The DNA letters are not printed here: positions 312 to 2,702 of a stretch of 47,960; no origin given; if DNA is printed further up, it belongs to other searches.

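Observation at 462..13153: Cytoplasmic molybdopterin oxidoreductase + 4-cluster ferredoxin in the position of the missing NuoEFG input module of an 11-subunit complex I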

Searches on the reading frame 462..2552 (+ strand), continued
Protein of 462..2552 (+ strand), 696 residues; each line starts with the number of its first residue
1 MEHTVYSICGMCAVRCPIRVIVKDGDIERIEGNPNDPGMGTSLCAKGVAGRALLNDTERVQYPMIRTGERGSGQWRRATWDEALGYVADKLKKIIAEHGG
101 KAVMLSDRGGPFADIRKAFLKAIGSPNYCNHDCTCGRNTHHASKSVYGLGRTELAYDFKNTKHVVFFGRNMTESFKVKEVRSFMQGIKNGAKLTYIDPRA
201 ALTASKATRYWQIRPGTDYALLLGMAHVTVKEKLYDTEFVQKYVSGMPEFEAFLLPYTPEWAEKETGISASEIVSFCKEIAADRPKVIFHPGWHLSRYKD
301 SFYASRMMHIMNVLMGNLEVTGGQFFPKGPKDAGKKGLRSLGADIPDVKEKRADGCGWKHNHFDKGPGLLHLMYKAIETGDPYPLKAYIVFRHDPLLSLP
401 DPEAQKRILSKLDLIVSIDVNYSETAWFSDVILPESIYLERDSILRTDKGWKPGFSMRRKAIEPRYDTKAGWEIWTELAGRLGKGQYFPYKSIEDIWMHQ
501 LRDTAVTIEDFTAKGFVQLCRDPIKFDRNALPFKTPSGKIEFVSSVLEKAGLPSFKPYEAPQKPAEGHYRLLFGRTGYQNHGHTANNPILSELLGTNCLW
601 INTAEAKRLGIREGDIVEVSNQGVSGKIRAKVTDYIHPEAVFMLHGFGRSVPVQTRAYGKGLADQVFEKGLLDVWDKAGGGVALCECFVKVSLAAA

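Call 21: search_solved_structures(query=window:462-2552:+, show_alignments=2, max_evalue=1e-20)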
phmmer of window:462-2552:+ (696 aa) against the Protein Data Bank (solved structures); distinct sequences matched with E-value up to 1e-20: 27.
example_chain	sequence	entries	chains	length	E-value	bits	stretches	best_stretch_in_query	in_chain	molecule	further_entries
2vpw_A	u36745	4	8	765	6.5e-113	381.8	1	4-691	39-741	THIOSULFATE REDUCTASE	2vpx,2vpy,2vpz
2e7z_A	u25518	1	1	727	1.9e-57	198.4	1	7-325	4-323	Acetylene hydratase Ahy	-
1aa6_A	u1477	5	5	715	3.5e-54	187.6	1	5-645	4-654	FORMATE DEHYDROGENASE H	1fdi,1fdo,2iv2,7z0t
6cz7_A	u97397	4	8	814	4.4e-45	157.5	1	7-493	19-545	ArrA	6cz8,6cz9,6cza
7qv7_S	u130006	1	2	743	4e-44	154.4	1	4-499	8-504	Hydrogen dependent carbon dioxide reductase subunit FdhF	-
5e7o_A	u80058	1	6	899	1.9e-43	152.1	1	12-241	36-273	DMSO reductase family type II enzyme, molybdopterin subunit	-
4ydd_A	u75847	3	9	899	3.8e-43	151.1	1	12-241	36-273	DMSO reductase family type II enzyme, molybdopterin subunit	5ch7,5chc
9t1s_L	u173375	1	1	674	1.1e-42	149.7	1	5-649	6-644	formate dehydrogenase (coenzyme F420)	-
7bkb_D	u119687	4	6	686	1.5e-38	136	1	5-651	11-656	Formate dehydrogenase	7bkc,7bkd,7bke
9wxb_B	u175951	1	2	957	5.9e-37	130.7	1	2-643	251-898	Formate dehydrogenase alpha subunit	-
9vap_A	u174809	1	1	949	2.6e-34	121.9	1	7-324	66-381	Formate dehydrogenase molybdopterin-binding subunit FdhA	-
6tg9_A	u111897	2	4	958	5.7e-33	117.5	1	2-643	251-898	Formate dehydrogenase subunit alpha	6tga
2jim_A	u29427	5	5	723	8.8e-33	116.9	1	4-511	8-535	PERIPLASMIC NITRATE REDUCTASE | PROTEIN (PERIPLASMIC NITRATE REDUCTASE)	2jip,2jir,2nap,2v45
2jio_A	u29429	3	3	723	4.3e-32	114.6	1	4-511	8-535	PERIPLASMIC NITRATE REDUCTASE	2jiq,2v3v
7l5i_A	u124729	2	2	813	1.1e-31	113.2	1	179-505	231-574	Trimethylamine-N-oxide reductase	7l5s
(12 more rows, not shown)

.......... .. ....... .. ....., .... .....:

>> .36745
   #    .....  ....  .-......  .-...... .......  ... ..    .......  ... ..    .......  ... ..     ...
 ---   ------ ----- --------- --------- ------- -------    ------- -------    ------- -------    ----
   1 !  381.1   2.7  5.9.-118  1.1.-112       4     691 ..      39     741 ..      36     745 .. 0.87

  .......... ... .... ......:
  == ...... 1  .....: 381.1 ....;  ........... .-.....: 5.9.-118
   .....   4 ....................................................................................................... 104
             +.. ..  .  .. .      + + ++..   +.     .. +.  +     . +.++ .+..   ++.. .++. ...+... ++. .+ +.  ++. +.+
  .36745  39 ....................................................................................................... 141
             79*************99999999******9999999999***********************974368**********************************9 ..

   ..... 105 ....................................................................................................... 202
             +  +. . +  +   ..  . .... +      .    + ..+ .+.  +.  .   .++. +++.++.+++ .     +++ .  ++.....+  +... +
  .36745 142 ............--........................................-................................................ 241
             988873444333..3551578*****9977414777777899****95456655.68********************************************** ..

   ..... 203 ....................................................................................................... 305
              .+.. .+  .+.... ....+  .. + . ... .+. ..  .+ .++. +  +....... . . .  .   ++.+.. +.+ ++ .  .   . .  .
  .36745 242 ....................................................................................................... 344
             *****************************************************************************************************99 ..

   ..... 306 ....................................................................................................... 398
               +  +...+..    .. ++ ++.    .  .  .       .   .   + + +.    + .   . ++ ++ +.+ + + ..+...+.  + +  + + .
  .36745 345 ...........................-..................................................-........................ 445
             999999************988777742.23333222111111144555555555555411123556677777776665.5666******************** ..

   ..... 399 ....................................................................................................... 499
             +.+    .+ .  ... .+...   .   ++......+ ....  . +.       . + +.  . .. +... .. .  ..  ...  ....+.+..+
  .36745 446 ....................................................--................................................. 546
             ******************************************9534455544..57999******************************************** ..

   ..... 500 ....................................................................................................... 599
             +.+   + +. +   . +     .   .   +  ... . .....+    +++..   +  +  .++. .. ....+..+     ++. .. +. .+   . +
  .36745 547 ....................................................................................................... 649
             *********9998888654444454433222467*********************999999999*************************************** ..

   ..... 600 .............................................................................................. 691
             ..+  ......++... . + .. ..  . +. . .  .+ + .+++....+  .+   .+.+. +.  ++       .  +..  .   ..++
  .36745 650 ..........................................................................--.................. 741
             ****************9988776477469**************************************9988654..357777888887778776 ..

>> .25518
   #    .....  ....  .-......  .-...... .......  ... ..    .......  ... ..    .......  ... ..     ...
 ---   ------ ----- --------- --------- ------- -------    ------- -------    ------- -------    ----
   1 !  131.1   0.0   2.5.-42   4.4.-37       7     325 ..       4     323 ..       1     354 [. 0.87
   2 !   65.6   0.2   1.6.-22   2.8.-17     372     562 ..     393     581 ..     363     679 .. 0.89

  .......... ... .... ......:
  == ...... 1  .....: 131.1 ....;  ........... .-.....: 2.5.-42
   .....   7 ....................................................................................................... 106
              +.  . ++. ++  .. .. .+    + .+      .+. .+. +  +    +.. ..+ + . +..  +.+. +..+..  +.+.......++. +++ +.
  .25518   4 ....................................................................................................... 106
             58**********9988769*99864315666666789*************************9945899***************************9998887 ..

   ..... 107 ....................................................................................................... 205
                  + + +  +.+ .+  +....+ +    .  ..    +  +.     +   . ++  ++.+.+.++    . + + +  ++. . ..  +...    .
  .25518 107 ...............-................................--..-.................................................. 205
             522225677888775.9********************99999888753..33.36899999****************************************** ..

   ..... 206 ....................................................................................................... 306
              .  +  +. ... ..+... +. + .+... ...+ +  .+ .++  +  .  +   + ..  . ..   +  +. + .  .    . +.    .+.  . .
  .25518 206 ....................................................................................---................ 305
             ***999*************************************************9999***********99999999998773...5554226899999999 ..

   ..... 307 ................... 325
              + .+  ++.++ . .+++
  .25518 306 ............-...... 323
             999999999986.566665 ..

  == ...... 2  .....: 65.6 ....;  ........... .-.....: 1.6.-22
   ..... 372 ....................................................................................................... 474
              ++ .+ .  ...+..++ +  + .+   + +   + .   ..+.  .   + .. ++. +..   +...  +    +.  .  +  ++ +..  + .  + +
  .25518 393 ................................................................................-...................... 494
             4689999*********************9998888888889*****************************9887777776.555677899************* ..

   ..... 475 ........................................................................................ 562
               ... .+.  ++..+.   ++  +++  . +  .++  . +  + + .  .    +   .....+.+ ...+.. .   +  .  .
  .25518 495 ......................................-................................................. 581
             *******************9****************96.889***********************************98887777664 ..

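Call 38: search_protein_families(library=pfam, proteins=[L021:6448-8679:+, L021:2182-3489:-, L021:1570-2112:-, L021:9605-10468:+, L009:3845-5398:+, L016:5787-7208:+, L009:3102-3845:+, L021:9172-9621:+, L016:2221-4695:+, L016:4727-5764:+], max_evalue=0.0001)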
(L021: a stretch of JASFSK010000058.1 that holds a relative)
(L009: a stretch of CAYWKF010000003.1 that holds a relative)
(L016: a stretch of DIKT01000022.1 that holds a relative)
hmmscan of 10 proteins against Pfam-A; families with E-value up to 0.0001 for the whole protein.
L021:6448-8679:+ (743 aa): 16 families
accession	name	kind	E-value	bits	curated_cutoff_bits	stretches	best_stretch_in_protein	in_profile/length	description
PF07992.20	Pyr_redox_2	-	2.2e-36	126.2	26.1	1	223-520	2-290/291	Pyridine nucleotide-disulphide oxidoreductase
PF14691.11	Fer4_20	-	1.5e-18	67.1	25.8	1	120-208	20-111/113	Dihydroprymidine dehydrogenase domain II, 4Fe-4S cluster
PF13738.12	Pyr_redox_3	-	5.4e-15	55.9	30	1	314-505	131-305/305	Pyridine nucleotide-disulphide oxidoreductase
PF00070.33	Pyr_redox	-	1.2e-08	35.7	22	0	355-422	1-71/82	Pyridine nucleotide-disulphide oxidoreductase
PF12838.12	Fer4_7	-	1.3e-07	32.4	27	1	605-660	2-52/52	4Fe-4S dicluster domain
PF13187.11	Fer4_9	-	3.1e-07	30.8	27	1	605-661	2-52/52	4Fe-4S dicluster domain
PF13450.12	NAD_binding_8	-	1.4e-06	28.9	21.9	1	226-259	1-34/68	NAD(P)-binding Rossmann-like domain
PF00037.32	Fer4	-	2.5e-06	27.5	21.1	1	642-661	4-23/24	4Fe-4S binding domain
PF01266.30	DAO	-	3.1e-06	27.4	27.9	1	223-257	1-35/353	FAD dependent oxidoreductase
PF01946.23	Thi4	-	5.5e-06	26.2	26.2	1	223-289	19-85/235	Thi4 family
PF01262.27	AlaDh_PNT_C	-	1.2e-05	25.3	23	0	344-463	18-99/214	Alanine dehydrogenase/PNT, C-terminal domain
PF13241.12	NAD_binding_7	-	3.8e-05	24.6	22.1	0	350-475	4-81/104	Putative NAD(P)-binding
PF14697.11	Fer4_21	-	4.7e-05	23.9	35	1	603-663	6-59/59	4Fe-4S dicluster domain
PF01494.25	FAD_binding_3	-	4.7e-05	23.2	22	0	223-253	3-33/349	FAD binding domain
PF12837.12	Fer4_6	-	5.1e-05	23.5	25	1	640-660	3-23/24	4Fe-4S binding domain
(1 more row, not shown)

L021:2182-3489:- (435 aa): 1 family
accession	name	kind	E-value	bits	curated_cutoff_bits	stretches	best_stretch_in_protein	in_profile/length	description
PF01925.25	TauE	-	1.2e-18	68.1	32.6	1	254-420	67-236/237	Sulfite exporter TauE/SafE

L021:1570-2112:- (180 aa): 0 families

L021:9605-10468:+ (287 aa): 7 families
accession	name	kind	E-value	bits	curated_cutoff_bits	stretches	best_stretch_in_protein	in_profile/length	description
PF13510.11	Fer2_4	-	3.5e-19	69.1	22.8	1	35-114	3-81/82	2Fe-2S iron-sulfur cluster binding domain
PF00111.32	Fer2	-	1.6e-08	34.8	21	1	41-104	6-76/77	2Fe-2S iron-sulfur cluster binding domain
PF12838.12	Fer4_7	-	1.2e-07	32.6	27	1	193-238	2-42/52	4Fe-4S dicluster domain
PF13187.11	Fer4_9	-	1.2e-06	28.9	27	1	193-239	2-42/52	4Fe-4S dicluster domain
PF14697.11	Fer4_21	-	3.5e-06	27.5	35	1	154-208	6-57/59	4Fe-4S dicluster domain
PF00037.32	Fer4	-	6.9e-06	26.1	21.1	1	188-208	3-23/24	4Fe-4S binding domain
PF13237.11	Fer4_10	-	1.1e-05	25.7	25.5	0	192-239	8-47/53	4Fe-4S dicluster domain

L009:3845-5398:+ (517 aa): 6 families
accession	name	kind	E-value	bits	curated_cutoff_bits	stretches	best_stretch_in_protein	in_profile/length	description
PF02518.31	HATPase_c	-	8.2e-20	71.7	26.4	1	399-513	3-109/111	Histidine kinase-, DNA gyrase B-, and HSP90-like ATPase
PF00512.31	HisKA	-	1.4e-14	54.3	26.9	1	291-351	4-63/66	His Kinase A (phospho-acceptor) domain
PF13426.13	PAS_9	-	5.9e-12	46.2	27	1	171-272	3-103/103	PAS domain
PF00989.32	PAS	-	1.5e-10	41.5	22.6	1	160-262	2-105/113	PAS fold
PF08448.16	PAS_4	-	2.3e-08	34.7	23.1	1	165-273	1-108/110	PAS fold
PF13188.13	PAS_8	-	1.1e-07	32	21.8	1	160-216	2-58/65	PAS domain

L016:5787-7208:+ (473 aa): 6 families
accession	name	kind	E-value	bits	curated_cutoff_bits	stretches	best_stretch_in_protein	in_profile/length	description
PF00158.32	Sigma54_activat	-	1.3e-66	223.8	20.2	1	150-315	2-167/168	Sigma-54 interaction domain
PF00072.30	Response_reg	-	4.9e-27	94.7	30.2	1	11-119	2-109/111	Response regulator receiver domain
PF25601.1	AAA_lid_14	-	6.3e-22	77.6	27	1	324-392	4-72/87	AAA+ ATPase lid domain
PF14532.12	Sigma54_activ_2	-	6.3e-16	59.3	25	1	150-320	1-138/138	Sigma-54 interaction domain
PF07728.20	AAA_5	-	7.2e-06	26.5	22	1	173-291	2-123/139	AAA domain (dynein-related subfamily)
PF07724.20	AAA_2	-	1.8e-05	25.3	27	0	171-288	4-122/166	AAA domain (Cdc48 subfamily)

L009:3102-3845:+ (247 aa): 0 families

L021:9172-9621:+ (149 aa): 1 family
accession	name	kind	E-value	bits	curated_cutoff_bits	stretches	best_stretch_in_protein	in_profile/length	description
PF00571.33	CBS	-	6.7e-20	71.6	24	2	73-125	2-55/57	CBS domain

L016:2221-4695:+ (824 aa): 2 families
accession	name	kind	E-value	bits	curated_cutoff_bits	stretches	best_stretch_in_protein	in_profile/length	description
PF01326.24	PPDK_N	-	4e-70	237.1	27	1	128-423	3-325/328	Pyruvate phosphate dikinase, AMP/ATP-binding domain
PF00391.29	PEP-utilizers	-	1.1e-13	51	23.1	1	458-525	2-69/72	PEP-utilising enzyme, mobile domain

L016:4727-5764:+ (345 aa): 6 families
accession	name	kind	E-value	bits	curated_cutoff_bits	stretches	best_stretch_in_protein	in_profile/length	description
PF22785.1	Tc-R-P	-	1.2e-18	68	27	1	21-112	13-105/106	Polymorphic toxin system, DSP-PTPase phosphatase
PF22784.1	PTP-SAK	-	8.1e-16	58.9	27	1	8-143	7-141/153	Swiss Army Knife protein, DSP-PTPase phosphatase domain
PF00782.25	DSPc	-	3e-12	46.9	33.5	1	24-127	11-115/133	Dual specificity phosphatase, catalytic domain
PF22741.1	PTP-NADK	-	7.7e-08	32.3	27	1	27-115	44-138/163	DSP-PTPase phosphatase fused to NAD+ Kinase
PF05706.17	CDKN3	-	4.6e-06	26.9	20.7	1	43-108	90-155/168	Cyclin-dependent kinase inhibitor 3 (CDKN3)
PF14566.11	PTPlike_phytase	-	8.5e-06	26.4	27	1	47-109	95-156/158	Inositol hexakisphosphate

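Call 45: list_cluster_members(proteins=[P0097, P0072, P0080, P0068, P0053, P0084, P0002, P0003, P0004, P0001])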
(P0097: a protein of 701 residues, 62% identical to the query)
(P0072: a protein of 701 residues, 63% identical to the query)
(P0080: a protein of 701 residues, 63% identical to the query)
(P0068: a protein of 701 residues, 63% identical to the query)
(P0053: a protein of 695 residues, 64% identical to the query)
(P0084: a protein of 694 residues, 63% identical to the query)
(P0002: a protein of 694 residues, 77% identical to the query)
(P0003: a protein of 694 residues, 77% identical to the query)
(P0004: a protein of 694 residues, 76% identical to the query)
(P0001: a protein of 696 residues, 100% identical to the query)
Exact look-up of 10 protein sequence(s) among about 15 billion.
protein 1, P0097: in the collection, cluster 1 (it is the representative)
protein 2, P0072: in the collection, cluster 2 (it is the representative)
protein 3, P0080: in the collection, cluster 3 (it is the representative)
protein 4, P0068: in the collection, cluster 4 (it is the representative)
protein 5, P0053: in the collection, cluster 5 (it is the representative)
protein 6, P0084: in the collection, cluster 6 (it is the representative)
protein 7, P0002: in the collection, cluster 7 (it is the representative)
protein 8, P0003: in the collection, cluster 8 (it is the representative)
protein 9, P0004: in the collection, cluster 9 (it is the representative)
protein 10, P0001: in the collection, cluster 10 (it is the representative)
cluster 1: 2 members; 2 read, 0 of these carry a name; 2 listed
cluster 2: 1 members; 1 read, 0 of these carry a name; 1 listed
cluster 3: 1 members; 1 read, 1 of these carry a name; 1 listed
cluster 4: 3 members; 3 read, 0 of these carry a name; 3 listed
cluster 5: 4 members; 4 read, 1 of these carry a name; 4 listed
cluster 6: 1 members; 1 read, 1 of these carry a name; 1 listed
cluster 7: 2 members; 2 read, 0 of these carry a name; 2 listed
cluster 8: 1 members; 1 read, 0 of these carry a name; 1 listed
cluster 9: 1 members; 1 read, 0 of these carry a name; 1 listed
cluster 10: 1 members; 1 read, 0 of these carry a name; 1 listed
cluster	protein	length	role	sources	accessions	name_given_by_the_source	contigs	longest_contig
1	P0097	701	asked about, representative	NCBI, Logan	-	-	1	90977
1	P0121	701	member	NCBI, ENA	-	-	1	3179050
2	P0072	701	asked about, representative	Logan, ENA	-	-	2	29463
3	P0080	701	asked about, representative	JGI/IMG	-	thiosulfate reductase/polysulfide reductase chain A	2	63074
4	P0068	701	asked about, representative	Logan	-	-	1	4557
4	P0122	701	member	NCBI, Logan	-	-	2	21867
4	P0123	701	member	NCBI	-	-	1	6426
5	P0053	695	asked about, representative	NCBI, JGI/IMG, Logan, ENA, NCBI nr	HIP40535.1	MAG TPA: thiosulfate reductase [Desulfocapsa sulfexigens] | thiosulfate reductase [Desulfocapsa sulfexigens]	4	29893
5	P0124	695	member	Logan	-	-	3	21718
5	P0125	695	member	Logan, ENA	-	-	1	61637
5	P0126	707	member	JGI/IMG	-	-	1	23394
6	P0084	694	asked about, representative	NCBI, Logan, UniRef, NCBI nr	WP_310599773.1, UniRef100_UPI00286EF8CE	molybdopterin-dependent oxidoreductase [Desulfobulbus sp.] | molybdopterin-dependent oxidoreductase n=1 Tax=Desulfobulbus sp. TaxID=895 ...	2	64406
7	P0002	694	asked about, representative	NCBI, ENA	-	-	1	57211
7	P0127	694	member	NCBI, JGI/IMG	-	-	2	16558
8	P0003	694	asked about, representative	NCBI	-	-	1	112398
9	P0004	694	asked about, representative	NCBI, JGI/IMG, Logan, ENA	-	-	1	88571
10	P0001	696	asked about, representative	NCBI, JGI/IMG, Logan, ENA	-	-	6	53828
